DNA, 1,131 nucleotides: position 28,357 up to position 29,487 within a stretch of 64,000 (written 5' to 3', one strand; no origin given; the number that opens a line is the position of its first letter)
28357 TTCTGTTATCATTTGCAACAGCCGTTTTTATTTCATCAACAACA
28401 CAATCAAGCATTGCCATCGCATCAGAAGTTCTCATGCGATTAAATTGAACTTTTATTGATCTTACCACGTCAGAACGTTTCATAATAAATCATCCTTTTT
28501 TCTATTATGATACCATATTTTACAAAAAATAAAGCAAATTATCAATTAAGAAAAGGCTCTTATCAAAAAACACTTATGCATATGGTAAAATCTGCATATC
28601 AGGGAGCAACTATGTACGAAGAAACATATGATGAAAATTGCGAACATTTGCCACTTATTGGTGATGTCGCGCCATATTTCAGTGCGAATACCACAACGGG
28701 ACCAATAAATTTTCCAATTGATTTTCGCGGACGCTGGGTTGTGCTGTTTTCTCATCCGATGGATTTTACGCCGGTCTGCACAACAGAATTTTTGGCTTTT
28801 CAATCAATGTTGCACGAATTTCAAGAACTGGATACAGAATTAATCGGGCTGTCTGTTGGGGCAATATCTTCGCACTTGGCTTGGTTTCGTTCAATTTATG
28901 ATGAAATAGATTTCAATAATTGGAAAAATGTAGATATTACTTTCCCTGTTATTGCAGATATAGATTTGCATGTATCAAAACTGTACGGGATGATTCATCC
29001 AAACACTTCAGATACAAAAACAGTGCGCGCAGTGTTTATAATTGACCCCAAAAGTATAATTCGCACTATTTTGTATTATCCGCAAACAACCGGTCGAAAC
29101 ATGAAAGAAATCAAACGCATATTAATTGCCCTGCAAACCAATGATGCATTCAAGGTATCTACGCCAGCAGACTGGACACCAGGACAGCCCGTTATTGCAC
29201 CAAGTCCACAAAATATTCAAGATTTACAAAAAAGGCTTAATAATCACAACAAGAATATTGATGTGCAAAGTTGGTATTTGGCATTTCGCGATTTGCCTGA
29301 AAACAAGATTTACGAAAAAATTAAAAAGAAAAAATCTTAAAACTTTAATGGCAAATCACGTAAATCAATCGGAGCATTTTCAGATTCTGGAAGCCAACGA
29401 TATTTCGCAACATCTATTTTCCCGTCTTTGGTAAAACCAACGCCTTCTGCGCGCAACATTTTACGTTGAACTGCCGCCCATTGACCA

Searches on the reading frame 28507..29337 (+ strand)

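Call 47: search_protein_families(library=pfam, proteins=[window:28507-29337:+], max_evalue=0.0001)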
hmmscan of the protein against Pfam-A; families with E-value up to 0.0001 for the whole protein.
window:28507-29337:+ (277 aa): 3 families
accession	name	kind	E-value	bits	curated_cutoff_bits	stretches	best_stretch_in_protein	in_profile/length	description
PF00578.27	AhpC-TSA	-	1.1e-27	96.8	26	1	51-187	1-123/124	AhpC/TSA family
PF08534.16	Redoxin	-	1.7e-09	38.1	26.6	1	52-193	3-136/148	Redoxin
PF10417.14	1-cysPrx_C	-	1.5e-08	34.9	21.1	1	208-240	1-38/41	C-terminal domain of 1-Cys peroxiredoxin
